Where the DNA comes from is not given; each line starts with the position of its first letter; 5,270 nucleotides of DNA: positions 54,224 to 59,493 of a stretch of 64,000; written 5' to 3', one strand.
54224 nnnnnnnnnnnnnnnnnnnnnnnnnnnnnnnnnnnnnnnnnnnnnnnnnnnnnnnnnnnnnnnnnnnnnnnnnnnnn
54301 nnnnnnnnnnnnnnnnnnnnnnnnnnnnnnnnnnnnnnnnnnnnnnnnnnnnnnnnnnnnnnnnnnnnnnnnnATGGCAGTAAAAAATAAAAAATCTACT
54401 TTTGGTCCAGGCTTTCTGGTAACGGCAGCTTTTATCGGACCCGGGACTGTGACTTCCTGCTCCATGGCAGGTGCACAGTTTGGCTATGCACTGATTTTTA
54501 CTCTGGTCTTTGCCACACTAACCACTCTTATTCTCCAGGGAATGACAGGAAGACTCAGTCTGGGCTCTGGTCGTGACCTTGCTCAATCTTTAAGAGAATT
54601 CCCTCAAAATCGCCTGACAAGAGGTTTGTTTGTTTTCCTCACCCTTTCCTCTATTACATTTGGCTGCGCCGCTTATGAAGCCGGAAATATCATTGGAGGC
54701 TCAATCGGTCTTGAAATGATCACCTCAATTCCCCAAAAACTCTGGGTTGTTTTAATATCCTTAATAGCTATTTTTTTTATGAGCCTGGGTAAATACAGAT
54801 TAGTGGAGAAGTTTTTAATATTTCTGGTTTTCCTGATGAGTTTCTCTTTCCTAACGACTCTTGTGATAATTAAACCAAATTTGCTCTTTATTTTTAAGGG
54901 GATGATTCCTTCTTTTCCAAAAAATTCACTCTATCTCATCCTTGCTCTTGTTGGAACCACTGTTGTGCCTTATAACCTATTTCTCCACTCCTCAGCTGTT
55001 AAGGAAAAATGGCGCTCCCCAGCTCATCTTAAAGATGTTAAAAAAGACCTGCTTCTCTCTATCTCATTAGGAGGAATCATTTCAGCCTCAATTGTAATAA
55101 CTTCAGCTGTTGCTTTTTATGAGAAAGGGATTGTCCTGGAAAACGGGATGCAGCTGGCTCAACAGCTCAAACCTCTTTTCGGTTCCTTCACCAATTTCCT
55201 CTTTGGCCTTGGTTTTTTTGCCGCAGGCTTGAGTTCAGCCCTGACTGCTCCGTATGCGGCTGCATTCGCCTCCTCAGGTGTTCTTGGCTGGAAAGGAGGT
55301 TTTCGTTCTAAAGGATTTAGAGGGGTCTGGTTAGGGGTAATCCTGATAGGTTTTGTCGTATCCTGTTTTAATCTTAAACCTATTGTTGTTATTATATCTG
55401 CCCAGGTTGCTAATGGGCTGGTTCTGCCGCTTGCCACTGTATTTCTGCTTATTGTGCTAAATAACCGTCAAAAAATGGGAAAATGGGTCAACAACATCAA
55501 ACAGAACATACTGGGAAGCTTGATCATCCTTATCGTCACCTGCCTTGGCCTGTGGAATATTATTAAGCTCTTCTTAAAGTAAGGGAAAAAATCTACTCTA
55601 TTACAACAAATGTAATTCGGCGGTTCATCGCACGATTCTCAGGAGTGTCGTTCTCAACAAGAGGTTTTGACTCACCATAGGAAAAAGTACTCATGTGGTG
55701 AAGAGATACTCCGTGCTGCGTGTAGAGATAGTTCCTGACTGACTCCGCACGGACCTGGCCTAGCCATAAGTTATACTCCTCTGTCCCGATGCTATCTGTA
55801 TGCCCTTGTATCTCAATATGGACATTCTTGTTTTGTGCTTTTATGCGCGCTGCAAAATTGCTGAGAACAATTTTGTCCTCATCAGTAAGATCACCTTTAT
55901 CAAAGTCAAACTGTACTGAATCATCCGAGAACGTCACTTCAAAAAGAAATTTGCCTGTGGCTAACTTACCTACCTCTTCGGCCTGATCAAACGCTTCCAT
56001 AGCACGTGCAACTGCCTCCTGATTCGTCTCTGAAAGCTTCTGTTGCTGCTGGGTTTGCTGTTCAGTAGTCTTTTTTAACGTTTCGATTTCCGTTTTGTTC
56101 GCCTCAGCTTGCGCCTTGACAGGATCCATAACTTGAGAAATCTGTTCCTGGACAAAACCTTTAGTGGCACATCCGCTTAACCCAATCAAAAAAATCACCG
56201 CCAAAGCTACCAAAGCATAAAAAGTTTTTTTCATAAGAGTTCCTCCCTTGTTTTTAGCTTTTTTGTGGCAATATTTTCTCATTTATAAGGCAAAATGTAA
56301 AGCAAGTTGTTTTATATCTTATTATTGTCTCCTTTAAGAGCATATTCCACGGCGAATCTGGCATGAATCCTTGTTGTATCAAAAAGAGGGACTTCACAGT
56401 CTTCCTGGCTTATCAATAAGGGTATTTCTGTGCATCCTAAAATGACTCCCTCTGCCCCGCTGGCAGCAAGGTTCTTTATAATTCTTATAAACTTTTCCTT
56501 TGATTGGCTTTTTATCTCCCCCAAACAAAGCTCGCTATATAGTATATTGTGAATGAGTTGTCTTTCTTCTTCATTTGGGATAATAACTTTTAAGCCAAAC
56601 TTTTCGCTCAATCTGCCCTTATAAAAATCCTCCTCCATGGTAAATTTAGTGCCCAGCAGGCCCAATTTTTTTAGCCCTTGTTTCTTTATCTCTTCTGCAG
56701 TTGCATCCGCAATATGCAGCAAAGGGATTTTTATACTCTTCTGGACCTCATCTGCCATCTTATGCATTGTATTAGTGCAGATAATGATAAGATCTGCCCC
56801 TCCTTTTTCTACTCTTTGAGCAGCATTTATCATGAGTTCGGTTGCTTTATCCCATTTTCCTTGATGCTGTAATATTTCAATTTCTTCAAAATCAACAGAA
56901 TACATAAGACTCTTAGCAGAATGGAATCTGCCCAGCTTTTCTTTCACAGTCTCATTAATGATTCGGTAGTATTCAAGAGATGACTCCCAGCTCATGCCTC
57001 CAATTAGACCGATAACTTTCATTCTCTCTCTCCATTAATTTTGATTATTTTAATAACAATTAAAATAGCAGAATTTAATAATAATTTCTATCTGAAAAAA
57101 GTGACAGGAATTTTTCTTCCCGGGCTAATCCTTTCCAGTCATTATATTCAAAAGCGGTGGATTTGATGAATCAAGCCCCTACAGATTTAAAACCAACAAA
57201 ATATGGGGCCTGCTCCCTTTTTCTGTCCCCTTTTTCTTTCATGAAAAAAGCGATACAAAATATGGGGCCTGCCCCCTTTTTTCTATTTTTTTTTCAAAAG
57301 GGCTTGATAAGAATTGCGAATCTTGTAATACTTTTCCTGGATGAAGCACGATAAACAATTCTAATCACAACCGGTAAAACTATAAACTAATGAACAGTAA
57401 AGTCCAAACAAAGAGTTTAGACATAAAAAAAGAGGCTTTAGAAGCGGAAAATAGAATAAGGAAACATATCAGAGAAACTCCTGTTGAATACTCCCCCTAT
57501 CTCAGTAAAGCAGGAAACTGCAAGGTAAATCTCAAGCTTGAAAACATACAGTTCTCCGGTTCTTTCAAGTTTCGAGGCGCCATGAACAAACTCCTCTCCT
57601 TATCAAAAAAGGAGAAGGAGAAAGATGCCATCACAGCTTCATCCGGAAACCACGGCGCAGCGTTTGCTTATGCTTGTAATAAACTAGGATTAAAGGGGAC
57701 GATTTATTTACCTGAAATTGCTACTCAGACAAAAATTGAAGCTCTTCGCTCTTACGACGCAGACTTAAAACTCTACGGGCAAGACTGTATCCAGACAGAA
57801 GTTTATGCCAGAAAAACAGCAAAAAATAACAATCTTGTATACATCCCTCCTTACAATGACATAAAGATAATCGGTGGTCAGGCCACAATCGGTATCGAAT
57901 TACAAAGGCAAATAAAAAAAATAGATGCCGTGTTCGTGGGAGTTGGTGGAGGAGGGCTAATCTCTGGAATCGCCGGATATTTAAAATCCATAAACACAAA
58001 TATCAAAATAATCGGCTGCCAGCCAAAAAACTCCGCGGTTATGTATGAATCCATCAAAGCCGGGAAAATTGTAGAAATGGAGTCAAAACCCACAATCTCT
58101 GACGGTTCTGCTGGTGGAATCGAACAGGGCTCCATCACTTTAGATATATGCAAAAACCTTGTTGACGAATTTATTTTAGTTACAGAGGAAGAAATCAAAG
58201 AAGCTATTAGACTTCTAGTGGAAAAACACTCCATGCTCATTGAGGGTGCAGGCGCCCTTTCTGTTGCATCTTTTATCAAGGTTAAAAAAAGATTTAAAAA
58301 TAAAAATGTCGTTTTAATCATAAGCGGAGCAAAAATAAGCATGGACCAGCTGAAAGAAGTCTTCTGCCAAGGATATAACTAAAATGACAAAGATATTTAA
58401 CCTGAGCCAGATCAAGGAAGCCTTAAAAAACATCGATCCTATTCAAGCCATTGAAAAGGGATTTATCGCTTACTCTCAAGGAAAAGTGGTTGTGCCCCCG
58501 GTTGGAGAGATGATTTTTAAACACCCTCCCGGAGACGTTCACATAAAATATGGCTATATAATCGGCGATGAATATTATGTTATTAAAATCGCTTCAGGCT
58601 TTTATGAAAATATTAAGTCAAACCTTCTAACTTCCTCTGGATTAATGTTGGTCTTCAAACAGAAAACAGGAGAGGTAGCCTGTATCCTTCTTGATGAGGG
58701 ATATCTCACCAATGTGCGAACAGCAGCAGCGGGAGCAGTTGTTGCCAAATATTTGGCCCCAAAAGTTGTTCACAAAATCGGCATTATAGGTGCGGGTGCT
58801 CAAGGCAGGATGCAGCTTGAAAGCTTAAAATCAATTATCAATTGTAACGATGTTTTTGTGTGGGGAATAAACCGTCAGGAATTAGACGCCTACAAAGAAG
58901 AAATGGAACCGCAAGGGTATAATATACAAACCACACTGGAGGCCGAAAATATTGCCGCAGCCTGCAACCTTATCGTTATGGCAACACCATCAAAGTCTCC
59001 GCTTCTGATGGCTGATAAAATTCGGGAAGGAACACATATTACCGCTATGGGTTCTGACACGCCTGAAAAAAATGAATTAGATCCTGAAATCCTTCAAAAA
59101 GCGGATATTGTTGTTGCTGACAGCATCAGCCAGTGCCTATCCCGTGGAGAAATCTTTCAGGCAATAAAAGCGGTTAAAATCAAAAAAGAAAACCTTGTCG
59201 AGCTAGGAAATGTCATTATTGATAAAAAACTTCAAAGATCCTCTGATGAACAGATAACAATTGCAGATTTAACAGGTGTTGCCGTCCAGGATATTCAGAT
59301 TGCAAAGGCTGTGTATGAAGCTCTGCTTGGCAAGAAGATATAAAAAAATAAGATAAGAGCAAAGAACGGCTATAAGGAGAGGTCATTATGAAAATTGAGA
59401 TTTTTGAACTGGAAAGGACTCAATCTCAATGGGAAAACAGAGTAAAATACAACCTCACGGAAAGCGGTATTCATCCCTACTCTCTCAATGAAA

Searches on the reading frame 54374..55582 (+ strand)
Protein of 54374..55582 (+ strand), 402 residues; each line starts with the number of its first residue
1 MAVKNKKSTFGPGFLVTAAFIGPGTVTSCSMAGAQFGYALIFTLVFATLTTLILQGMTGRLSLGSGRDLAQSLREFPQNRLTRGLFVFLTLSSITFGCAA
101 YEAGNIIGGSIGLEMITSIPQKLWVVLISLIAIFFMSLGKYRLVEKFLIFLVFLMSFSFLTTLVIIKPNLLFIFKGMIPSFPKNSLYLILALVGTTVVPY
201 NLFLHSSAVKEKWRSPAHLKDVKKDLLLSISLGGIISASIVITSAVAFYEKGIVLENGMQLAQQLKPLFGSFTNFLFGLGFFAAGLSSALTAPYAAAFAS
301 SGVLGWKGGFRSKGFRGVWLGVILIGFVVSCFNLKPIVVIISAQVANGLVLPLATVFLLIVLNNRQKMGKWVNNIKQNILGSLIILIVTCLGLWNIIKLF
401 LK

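Call 14: search_protein_families(library=pfam, proteins=[window:54374-55582:+], max_evalue=0.00001)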
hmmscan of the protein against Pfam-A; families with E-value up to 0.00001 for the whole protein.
window:54374-55582:+ (402 aa): 1 family
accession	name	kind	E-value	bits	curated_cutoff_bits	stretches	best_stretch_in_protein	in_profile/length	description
PF01566.24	Nramp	-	2.3e-87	293.8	29.8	1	26-374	1-356/357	Natural resistance-associated macrophage protein-like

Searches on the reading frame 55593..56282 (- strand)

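Call 14: search_protein_families(library=pfam, proteins=[window:55593-56282:-], max_evalue=0.00001)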
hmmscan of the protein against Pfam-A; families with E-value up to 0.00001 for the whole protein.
window:55593-56282:- (229 aa): 1 family
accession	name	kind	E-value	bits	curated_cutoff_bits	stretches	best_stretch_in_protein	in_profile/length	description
PF00691.25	OmpA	-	6e-24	84.7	27.2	1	125-221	2-98/98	OmpA family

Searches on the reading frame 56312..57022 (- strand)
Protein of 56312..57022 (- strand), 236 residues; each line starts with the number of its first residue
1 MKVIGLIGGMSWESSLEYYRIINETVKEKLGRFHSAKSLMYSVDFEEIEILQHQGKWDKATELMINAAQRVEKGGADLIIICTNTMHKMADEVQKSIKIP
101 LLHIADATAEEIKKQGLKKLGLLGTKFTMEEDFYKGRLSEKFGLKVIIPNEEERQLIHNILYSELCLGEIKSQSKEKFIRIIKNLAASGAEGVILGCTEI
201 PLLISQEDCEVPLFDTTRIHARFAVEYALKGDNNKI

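Call 14: search_protein_families(library=pfam, proteins=[window:56312-57022:-], max_evalue=0.00001)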
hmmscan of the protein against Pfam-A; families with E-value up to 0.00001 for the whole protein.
window:56312-57022:- (236 aa): 1 family
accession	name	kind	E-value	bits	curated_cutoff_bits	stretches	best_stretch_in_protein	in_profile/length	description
PF01177.27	Asp_Glu_race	-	3e-46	158.3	31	1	7-224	1-211/211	Asp/Glu/Hydantoin racemase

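Call 60: search_protein_families(library=ncbifam, proteins=[window:56312-57022:-], max_evalue=1e-10)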
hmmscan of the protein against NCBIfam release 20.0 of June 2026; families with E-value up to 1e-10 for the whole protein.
window:56312-57022:- (236 aa): 3 families
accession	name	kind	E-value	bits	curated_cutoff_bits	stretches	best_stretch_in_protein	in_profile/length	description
NF007569.0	PRK10200.1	equivalog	6.7e-89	297.6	417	1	1-229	1-229/230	aspartate/glutamate racemase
TIGR00035.1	asp_race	subfamily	5.9e-79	265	93.1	1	1-234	2-233/236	amino acid racemase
NF052483.1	racemase_CuyB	equivalog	2.7e-32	112.5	190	1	57-227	53-224/225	cysteate racemase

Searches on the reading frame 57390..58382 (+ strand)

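Call 14: search_protein_families(library=pfam, proteins=[window:57390-58382:+], max_evalue=0.00001)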
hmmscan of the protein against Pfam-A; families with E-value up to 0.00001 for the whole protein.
window:57390-58382:+ (330 aa): 1 family
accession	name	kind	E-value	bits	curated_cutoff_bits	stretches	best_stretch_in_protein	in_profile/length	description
PF00291.31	PALP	-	2e-83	280.6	35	1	23-313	1-295/295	Pyridoxal-phosphate dependent enzyme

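Call 60: search_protein_families(library=ncbifam, proteins=[window:57390-58382:+], max_evalue=1e-10)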
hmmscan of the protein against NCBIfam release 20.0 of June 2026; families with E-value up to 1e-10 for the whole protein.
window:57390-58382:+ (330 aa): 34 families (the best 25 are shown)
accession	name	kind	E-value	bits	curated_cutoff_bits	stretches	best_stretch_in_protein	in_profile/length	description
NF005292.0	PRK06815.1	equivalog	3.8e-129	430.3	371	1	12-326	4-318/320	threonine/serine dehydratase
NF006389.0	PRK08638.1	equivalog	6e-89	298.2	453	1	14-324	12-323/333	bifunctional threonine ammonia-lyase/L-serine ammonia-lyase TdcB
NF005680.0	PRK07476.1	equivalog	7.4e-85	284.8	413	1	15-326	9-321/326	hydroxyectoine utilization dehydratase EutB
TIGR01127.1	ilvA_1Cterm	equivalog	1e-84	284.8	378.75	1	30-328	1-298/380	threonine ammonia-lyase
NF005600.0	PRK07334.1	equivalog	1.2e-80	271.1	496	1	15-325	14-321/408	threonine ammonia-lyase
TIGR02991.1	ectoine_eutB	equivalog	1e-75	254.7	413.35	1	17-326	7-316/317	hydroxyectoine utilization dehydratase EutB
NF006674.0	PRK09224.1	subfamily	3.7e-75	253.5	577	1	22-324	18-322/508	threonine ammonia-lyase IlvA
TIGR02079.1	THD1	equivalog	1.2e-74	251.6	440.55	1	18-324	5-315/410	threonine ammonia-lyase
NF006390.0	PRK08639.1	equivalog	6.8e-73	246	421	1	12-324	8-323/418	threonine ammonia-lyase IlvA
TIGR01124.1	ilvA_2Cterm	equivalog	2e-72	244.4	411.3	1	22-324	10-314/499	threonine ammonia-lyase, biosynthetic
NF009130.0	PRK12483.1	subfamily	6.8e-70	236.1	801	1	21-324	29-334/521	threonine ammonia-lyase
NF005454.0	PRK07048.1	equivalog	9.8e-70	235.2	452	1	15-325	11-320/324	threo-3-hydroxy-L-aspartate ammonia-lyase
NF006094.0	PRK08246.1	subfamily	8.2e-68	229.1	331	1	13-321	7-309/310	serine/threonine dehydratase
NF045641.2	BHydaspDhtseBhcB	equivalog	8.3e-67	225.5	550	1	15-321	6-310/312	beta-hydroxyaspartate dehydratase BhcB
NF005147.0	PRK06608.1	equivalog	8.6e-60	202.3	380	1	13-329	8-324/339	serine/threonine dehydratase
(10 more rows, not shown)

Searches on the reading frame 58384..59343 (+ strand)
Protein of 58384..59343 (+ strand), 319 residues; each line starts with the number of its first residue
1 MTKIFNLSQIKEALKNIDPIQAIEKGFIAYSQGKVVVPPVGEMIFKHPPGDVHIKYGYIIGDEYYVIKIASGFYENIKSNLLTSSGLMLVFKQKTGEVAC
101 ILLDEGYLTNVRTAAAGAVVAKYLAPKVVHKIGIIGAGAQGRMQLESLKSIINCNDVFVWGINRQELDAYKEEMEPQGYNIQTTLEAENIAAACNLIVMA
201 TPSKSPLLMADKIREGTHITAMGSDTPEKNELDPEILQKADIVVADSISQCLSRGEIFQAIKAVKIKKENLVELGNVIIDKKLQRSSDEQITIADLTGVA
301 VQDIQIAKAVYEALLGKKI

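Call 14: search_protein_families(library=pfam, proteins=[window:58384-59343:+], max_evalue=0.00001)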
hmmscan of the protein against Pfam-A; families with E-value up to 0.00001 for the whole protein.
window:58384-59343:+ (319 aa): 2 families
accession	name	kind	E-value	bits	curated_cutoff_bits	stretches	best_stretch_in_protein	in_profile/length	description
PF02423.21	OCD_Mu_crystall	-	3.4e-60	204.1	24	1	8-317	9-313/314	Ornithine cyclodeaminase/mu-crystallin family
PF01488.26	Shikimate_DH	-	9.6e-06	26.2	24.3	0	130-217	13-99/138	Shikimate / quinate 5-dehydrogenase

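Call 60: search_protein_families(library=ncbifam, proteins=[window:58384-59343:+], max_evalue=1e-10)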
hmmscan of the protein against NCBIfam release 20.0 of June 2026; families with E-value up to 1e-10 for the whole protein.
window:58384-59343:+ (319 aa): 13 families
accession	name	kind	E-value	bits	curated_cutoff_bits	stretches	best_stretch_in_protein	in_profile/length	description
NF005296.0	PRK06823.1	equivalog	4.2e-124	413.6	438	1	3-313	2-312/315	ornithine cyclodeaminase family protein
NF006141.0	PRK08291.1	equivalog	4.6e-91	305.2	408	1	4-311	6-316/330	cyclodeaminase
TIGR02992.1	ectoine_eutC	equivalog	1.5e-76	257.6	471.65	1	9-309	8-311/326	ectoine utilization protein EutC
TIGR02371.1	ala_DH_arch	equivalog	6.6e-67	225.9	409.15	1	8-317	8-316/325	alanine dehydrogenase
NF045643.1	ImmsucRedBhcD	equivalog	1.4e-51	175.8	500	1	7-312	6-308/321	iminosuccinate reductase BhcD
NF006379.0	PRK08618.1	equivalog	2.2e-49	168.6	417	1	5-316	4-317/326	ornithine cyclodeaminase family protein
NF004793.0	PRK06141.1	equivalog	4e-41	141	322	1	62-314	59-311/314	bifunctional Delta(1)-pyrroline-2-carboxylate/Delta(1)-piperideine-2-carboxylate reductase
NF005762.1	PRK07589.1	equivalog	4.9e-35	121.1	350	1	62-314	62-309/334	ornithine cyclodeaminase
TIGR03944.1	dehyd_SbnB_fam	equivalog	4.3e-29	101.6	326.9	1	8-313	7-314/327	2,3-diaminopropionate biosynthesis protein SbnB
NF005603.0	PRK07340.1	equivalog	9e-27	94.1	266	1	62-277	61-269/307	delta(1)-pyrroline-2-carboxylate reductase family protein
NF005011.0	PRK06407.1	subfamily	2.5e-21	76.2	337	1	88-311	79-296/302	ornithine cyclodeaminase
NF045512.1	PyrPipCarbRedLhpI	equivalog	4.8e-20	71.9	400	1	65-260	60-251/298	bifunctional Delta(1)-pyrroline-2-carboxylate/Delta(1)-piperideine-2-carboxylate reductase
NF004848.0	PRK06199.1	subfamily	4.9e-14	52.2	362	1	76-318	103-365/379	tyramine oxidase subunit B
